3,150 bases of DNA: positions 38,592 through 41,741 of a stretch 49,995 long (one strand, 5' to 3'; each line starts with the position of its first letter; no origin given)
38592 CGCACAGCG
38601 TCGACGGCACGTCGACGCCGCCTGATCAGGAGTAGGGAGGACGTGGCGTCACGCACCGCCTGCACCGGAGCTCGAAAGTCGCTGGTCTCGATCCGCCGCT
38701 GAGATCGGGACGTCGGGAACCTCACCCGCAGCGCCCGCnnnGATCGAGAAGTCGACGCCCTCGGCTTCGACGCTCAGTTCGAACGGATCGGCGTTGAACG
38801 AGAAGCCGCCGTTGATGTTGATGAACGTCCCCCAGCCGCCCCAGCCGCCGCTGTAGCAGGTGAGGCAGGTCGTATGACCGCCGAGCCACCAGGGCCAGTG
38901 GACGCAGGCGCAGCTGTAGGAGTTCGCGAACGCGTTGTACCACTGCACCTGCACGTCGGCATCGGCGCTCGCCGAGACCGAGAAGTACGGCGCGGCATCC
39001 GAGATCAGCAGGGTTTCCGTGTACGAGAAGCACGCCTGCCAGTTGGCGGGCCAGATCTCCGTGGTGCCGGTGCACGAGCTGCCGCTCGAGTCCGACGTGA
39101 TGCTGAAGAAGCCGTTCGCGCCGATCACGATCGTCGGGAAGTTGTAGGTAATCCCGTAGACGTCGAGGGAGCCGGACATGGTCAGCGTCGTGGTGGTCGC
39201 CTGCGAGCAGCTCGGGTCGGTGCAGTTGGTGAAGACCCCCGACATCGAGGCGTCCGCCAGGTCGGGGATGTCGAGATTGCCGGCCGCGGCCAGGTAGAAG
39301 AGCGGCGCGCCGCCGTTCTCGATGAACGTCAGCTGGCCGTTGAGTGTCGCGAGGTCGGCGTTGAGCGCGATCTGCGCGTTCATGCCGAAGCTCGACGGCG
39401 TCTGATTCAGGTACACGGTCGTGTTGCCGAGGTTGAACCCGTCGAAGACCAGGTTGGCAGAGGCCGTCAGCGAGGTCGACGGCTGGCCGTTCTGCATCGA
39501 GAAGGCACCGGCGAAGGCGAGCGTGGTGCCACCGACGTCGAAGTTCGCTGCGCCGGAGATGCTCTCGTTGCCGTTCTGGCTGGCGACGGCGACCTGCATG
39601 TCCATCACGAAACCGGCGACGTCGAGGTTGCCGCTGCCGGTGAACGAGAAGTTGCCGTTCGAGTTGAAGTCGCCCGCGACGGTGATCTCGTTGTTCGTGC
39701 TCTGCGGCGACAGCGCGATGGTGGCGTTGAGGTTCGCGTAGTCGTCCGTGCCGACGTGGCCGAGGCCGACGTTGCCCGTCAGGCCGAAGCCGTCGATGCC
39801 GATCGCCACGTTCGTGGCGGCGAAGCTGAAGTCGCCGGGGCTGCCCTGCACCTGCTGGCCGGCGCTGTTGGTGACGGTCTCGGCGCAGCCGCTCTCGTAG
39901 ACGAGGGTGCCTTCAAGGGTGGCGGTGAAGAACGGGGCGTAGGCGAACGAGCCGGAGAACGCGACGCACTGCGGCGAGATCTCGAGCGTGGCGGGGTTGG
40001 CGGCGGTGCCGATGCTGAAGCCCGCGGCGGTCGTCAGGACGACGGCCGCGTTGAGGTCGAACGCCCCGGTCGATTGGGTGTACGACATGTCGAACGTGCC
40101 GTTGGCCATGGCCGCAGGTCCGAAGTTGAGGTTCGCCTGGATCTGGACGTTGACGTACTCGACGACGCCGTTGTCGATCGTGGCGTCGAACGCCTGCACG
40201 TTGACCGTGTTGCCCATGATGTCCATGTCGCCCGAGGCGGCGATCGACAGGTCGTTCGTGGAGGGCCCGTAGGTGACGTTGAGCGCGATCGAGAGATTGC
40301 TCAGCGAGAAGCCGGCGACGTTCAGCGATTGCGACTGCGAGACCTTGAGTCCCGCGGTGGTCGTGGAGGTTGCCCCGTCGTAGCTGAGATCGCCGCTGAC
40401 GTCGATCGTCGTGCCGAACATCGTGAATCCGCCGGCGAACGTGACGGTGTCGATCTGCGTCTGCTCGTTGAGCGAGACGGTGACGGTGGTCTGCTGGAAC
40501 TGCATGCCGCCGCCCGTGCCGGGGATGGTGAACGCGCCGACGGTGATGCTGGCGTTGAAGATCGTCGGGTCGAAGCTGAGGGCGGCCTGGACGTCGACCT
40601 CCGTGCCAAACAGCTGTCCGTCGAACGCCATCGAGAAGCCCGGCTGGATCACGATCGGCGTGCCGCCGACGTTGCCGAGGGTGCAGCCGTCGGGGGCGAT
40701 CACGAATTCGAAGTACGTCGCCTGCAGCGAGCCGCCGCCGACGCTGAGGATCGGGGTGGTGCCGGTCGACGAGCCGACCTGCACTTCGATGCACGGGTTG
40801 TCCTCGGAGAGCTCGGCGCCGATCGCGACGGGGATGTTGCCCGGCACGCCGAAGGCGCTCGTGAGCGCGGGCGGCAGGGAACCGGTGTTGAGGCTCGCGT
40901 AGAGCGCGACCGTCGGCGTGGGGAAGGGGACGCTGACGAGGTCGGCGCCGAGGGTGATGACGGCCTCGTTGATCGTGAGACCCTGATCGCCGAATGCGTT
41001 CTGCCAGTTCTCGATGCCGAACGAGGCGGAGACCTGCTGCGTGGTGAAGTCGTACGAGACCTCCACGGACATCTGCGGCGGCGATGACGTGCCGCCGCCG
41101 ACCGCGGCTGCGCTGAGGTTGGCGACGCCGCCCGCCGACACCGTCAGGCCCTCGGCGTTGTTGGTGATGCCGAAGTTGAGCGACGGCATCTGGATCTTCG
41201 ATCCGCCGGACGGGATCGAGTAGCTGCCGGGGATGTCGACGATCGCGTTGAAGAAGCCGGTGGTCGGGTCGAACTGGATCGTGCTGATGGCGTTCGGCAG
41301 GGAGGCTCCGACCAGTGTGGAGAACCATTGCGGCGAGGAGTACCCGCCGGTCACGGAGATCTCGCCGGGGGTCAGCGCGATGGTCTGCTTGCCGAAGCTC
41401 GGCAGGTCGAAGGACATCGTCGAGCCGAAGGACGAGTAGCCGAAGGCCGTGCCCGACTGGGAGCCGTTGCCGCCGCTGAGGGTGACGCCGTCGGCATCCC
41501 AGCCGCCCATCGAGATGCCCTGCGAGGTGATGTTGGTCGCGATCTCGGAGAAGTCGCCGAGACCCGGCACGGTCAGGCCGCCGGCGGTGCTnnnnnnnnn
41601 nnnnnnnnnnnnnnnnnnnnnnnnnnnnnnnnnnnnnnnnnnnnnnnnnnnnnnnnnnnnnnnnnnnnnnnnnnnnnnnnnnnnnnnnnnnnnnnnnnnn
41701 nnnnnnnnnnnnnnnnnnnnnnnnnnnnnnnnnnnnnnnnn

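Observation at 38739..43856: Last 1,705 residues of the giant protein contain a single Arg and about a dozen Lys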

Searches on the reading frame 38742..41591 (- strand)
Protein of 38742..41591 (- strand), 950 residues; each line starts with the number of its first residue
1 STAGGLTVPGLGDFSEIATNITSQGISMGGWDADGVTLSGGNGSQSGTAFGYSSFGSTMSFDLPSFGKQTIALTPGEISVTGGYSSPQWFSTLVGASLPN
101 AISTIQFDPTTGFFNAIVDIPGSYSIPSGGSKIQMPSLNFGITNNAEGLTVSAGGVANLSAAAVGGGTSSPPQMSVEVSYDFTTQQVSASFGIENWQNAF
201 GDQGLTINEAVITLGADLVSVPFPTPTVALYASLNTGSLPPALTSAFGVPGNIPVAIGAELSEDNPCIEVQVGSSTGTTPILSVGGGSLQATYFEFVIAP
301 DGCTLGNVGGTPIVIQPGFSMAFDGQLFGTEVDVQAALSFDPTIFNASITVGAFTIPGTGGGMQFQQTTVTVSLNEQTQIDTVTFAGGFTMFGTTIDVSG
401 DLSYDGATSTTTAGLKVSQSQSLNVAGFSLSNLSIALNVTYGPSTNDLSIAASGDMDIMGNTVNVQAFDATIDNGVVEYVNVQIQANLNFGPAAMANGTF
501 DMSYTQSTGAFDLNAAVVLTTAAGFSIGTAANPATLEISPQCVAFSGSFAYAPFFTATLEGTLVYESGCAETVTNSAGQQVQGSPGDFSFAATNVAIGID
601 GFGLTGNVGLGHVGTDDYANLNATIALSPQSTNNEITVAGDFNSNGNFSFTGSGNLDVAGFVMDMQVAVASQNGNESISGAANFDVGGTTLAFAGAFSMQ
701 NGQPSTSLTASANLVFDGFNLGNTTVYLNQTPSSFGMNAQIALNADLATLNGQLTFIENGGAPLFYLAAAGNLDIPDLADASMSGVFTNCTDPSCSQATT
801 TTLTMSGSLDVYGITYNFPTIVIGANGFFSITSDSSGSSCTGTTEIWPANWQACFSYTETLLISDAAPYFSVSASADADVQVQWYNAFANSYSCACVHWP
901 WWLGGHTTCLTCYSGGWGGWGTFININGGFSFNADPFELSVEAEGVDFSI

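Call 27: find_related_loci(query=A3, collection=genome_contigs, flank=10000)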
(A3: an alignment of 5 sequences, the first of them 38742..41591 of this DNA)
Query A3 (950 aa) in genome_contigs; peptide patterns used: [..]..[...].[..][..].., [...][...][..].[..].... (x = any residue, [..] = any of these).
175 stretches matched a pattern; 35 encode a relative of the query (tblastn E <= 1e-3); 32 distinct loci.
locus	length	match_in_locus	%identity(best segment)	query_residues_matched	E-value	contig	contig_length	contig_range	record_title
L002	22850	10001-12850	90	1-950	0e+0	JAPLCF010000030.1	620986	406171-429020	MAG: Actinomycetota bacterium isolate LacPavin_0818_WC50_MAG_67_13 LacPavin_0818_WC50_scaffold_179574, whole genome shot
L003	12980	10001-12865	58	2-950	0e+0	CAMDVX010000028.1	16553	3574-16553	MAG: Bifidobacterium breve isolate LH-05nov19-144 genome assembly, contig: LH-05nov19-C7769, whole genome shotgun sequen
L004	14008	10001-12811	52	4-950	0e+0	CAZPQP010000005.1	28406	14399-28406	MAG TPA_asm: uncultured Bifidobacterium sp. isolate binchicken_co298_71 genome assembly, contig: NODE_2904_length_28406_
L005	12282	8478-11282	52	4-950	0e+0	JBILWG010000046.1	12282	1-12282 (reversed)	MAG: Gaiellales bacterium isolate ME2018-09-14_3300042561_group8_bin152 Rohwer_bin385_scaffold_3845_c1, whole genome sho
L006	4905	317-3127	52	4-950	0e+0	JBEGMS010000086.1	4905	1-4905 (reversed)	MAG: Actinomycetota bacterium isolate NASQAN2016_083_B_bin.61 scaffold_948651, whole genome shotgun sequence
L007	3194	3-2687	51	45-950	0e+0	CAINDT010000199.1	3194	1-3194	MAG: uncultured actinobacterium isolate Loclat_bin-15560 genome assembly, contig: bin-15560:199/499, whole genome shotgu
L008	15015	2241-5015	47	3-948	0e+0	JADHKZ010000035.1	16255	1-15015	MAG: Thermoleophilia bacterium isolate BS301-5m-G3 BS301-5m-C4552, whole genome shotgun sequence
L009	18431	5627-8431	51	4-950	0e+0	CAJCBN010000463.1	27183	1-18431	MAG: uncultured actinobacterium isolate Loc081215-4m_bin-1677 genome assembly, contig: bin-1677:463/520, whole genome sh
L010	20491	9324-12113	45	1-950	0e+0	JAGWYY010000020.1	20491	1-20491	MAG: Acidobacteria bacterium isolate REEB500 contig-150_4722, whole genome shotgun sequence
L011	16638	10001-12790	45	1-950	0e+0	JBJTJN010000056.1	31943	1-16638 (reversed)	MAG: Actinomycetota bacterium isolate samp_4310_semibin_364 samp_4310_436003, whole genome shotgun sequence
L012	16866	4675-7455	45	4-950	0e+0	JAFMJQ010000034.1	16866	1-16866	MAG: Thermoleophilia bacterium isolate DEBay_Sum019D_L_G_39 NODE_3179_length_16866_cov_16.302481, whole genome shotgun s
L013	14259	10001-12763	46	4-948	0e+0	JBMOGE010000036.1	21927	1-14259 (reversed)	MAG: Miltoncostaeaceae bacterium isolate Deming_bin.289 contig5919, whole genome shotgun sequence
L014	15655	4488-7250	46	4-948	0e+0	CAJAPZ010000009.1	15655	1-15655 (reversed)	MAG: uncultured actinobacterium isolate Loc090116-7m_bin-1128 genome assembly, contig: bin-1128:009/176, whole genome sh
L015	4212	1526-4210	47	4-906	0e+0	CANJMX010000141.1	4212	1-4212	MAG: Actinobacteria bacterium isolate RH-23may17-424 genome assembly, contig: RH-23may17-C190075, whole genome shotgun s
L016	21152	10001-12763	45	4-948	0e+0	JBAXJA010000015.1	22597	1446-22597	MAG: Thermoleophilia bacterium isolate ELA363 MAG363_15, whole genome shotgun sequence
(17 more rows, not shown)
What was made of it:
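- Tried and rejected: A closer alignment worked (call 27).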

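Call 36: predict_structure(alignment_id=A1)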
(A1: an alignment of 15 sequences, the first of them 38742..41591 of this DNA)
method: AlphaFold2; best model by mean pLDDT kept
length: 950 residues; sequences in the alignment: 15
mean_pLDDT: 74.3   pTM: 0.39
mean pLDDT of the five models: 74.3, 71.7, 70.0, 69.8, 66.9
residues with pLDDT >= 90: 13; 70-90: 640; 50-70: 247; < 50: 50
segments of 3 or more residues with pLDDT < 50: 1-4, 39-42, 164-166, 425-428, 472-476, 889-906, 908-910, 912-914
pLDDT, mean of each block of 10 residues (from residue 1): 48 65 80 66 69 85 82 86 75 71 85 84 59 71 85 77 53 79 81 76 71 76 69 67 61 78 81 77 70 86 79 85 83 85 83 68 74 86 85 77 87 82 53 76 72 59 53 50 71 78 70 83 77 84 86 79 86 86 88 77 79 84 72 69 79 71 79 79 76 81 78 67 78 78 73 80 82 71 84 83 78 69 64 67 68 76 70 74 65 45 44 59 75 74 72
secondary structure, 60 per line:
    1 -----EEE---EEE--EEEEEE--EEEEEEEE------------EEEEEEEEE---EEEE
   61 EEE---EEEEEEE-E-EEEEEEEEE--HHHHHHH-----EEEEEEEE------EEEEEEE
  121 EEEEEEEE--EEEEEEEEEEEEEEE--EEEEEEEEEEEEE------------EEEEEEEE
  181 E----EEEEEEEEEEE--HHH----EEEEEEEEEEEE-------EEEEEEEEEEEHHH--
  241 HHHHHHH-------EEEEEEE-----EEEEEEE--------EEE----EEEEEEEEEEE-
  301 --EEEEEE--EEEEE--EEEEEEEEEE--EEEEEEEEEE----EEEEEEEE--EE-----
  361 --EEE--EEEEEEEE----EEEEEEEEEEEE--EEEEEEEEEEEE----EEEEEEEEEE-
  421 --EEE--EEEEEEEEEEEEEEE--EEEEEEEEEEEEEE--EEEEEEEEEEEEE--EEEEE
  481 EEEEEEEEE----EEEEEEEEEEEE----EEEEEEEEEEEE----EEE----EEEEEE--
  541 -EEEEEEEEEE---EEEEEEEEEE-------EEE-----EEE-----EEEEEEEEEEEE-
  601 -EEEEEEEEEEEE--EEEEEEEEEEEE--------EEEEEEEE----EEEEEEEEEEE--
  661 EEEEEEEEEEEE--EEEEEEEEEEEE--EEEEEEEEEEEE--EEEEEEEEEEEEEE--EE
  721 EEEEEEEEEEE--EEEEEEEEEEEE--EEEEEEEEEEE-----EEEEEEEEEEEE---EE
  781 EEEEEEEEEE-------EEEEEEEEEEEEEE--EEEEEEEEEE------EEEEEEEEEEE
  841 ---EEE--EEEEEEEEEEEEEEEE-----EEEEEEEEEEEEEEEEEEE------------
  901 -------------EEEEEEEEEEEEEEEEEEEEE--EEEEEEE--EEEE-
elements in order (helices of 4 or more, strands of 3 or more residues): E6-8 E12-14 E17-22 E25-32 E45-53 E57-63 E67-73 E77-85 H88-94 E100-107 E114-128 E131-145 E148-160 E173-181 E186-196 E206-217 E225-235 H241-247 E255-261 E267-273 E282-284 E289-299 E303-308 E311-315 E318-327 E330-339 E344-351 E363-365 E368-375 E380-391 E394-405 E410-419 E423-425 E428-442 E445-458 E461-473 E476-489 E494-505 E510-521 E526-528 E533-538 E542-551 E555-564 E572-574 E580-582 E588-599 E602-613 E616-627 E636-643 E648-658 E661-672 E675-686 E689-700 E703-716 E719-731 E734-745 E748-758 E764-775 E779-790 E798-811 E814-823 E830-840 E844-846 E849-864 E870-888 E914-934 E937-943 E946-949
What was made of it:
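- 38742..41591 (-): Conserved C-terminal domain (aa 2056-3005). It has about 66 amphipathic beta-strands in hairpin meander, a Cys/Trp-rich stretch near the end, and a terminal G-x-x-hydrophobic-x-hydrophobic strand. It has no Pfam, NCBIfam or PDB relative. AF2 gives pLDDT 74 and pTM 0.39 (call 36).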

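Call 38: fold_search(model_id=the predicted structure, library=pdb)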
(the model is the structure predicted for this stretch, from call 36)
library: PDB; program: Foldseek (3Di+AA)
matches with E <= 10: 642; with E <= 0.001: 16
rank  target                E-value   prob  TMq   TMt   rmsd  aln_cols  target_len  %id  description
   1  8agd_A                4.1e-05  0.95  0.11  0.10  38.9       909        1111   11  Full SDBC and SOD assembly (released 2023-04-12)
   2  5iv9_A                4.7e-05  0.96  0.12  0.14  47.4       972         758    9  The LPS Transporter LptDE from Klebsiella pneumoniae, full-length (released 2016-05-18)
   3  8h1s_C                5.7e-05  0.77  0.09  0.10  47.0       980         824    8  Crystal structure of apo-LptDE complex (released 2023-10-11)
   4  9ea7                  6.8e-05  0.99  0.16  0.05  35.2      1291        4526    7  The Structure of ApoB100 from Human Low-Density Lipoprotein (released 2024-12-18)
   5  4q35_A                7.4e-05  0.95  0.11  0.13  45.2       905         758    8  Structure of a membrane protein (released 2014-06-25)
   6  9e9r                  1.5e-04  0.99  0.19  0.07  33.0      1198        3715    8  The Structure of ApoB100 from Human Low-Density Lipoprotein (released 2024-12-18)
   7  9fz5_A                2.2e-04  0.90  0.12  0.15  47.0       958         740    7  Cryo-EM structure of LptDE-YedD complex from Escherichia Coli (released 2025-04-09)
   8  9a39_MODEL_1_A        2.9e-04  0.87  0.12  0.13  45.6       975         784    8  Model of E. coli LptD by in-cell photo-crosslinking MS and deep learning (released 2023-02-24)
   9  9kn3_A                4.0e-04  0.87  0.11  0.13  44.9       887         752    8  Cryo-EM structure of LptDEM complex from Escherichia coli (released 2025-07-23)
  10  7zgx_A                5.4e-04  0.51  0.10  0.10  45.1      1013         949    8  S-layer Deinoxanthin Binding Complex, C1 symmetry (released 2022-07-13)
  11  8h1r_A                6.0e-04  0.60  0.10  0.12  45.1       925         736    8  Crystal structure of LptDE-YifL complex (released 2023-10-25)
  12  9rpr_A                6.2e-04  0.93  0.13  0.16  43.4       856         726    8  Cryo-EM structure of LptDEM complex containing Shigella flexneri LptE and endogenous E. coli LptD and LptM (released 2025-12-10)
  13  7omm_A                6.8e-04  0.84  0.11  0.15  44.6       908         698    9  Cryo-EM structure of N. gonorhoeae LptDE in complex with ProMacrobodies (MBPs have not been built de novo) (released 2022-05-04)
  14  9ia5_A                7.5e-04  0.90  0.13  0.16  44.2       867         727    7  LpDEM from Escherichia coli (released 2025-12-10)
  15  8ae1_A                8.6e-04  0.20  0.07  0.07  46.5      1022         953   11  Structure of trimeric SlpA outer membrane protein (released 2022-11-30)
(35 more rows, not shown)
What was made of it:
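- Closest known: Deinococcus SlpA / SDBC. Same: They share the layout of an N-terminal envelope-binding part with a C-terminal beta part (call 38).
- Closest known: ApoB100 / vitellogenin amphipathic beta-belt. Same: Foldseek probability is 0.99 (call 38).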

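Call 39: search_protein_representatives(alignment_id=A2)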
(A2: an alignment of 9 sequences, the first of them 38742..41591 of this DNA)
Query: 9 sequences, 917 profile positions. Proteins with E-value up to 0.001 (for the whole library): 619; up to 1e-10: 470; up to 1e-30: 252. The best 150 are listed.
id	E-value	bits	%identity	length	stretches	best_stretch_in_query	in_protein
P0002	0.0e+00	1251.5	-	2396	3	1-917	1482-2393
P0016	0.0e+00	1216.0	-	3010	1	1-917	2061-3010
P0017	0.0e+00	1210.3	-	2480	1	1-917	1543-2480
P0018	0.0e+00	1024.7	-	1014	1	2-915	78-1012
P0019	0.0e+00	1020.6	-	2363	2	3-915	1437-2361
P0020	0.0e+00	1017.7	-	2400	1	3-914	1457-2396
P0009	0.0e+00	1011.9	-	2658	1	2-915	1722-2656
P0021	4.3e-299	1011.2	-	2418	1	1-917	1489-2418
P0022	5.2e-275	931.5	-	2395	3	1-916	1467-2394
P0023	3.1e-273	925.7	-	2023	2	2-913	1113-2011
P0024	1.7e-272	923.2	-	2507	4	3-915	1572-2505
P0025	2.6e-268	909.4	-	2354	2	2-914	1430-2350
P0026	5.9e-261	885.0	-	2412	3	1-916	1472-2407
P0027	2.5e-252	856.5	-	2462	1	1-916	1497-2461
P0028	1.2e-246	837.7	-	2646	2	3-916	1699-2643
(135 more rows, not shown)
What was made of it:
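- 38742..41591 (-): The profile search finds 619 cluster representatives (call 39).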

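Call 66: search_solved_structures(query=A2, max_evalue=1)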
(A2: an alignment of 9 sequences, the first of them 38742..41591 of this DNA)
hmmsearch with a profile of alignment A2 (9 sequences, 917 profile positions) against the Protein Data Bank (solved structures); distinct sequences matched with E-value up to 1: 1.
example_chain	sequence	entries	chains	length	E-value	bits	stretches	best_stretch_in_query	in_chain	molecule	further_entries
8jzq_A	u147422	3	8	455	0.16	13.2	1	25-70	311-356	Glycosyltransferase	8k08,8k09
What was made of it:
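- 38742..41591 (-): No PDB sequence relative was found (call 66).
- Closest known: Deinococcus SlpA / SDBC. Different: There is no sequence relationship (call 66).
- Tried and rejected: A PDB sequence search with the domain profile found no relative; the best E-value was 0.16 (call 66).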
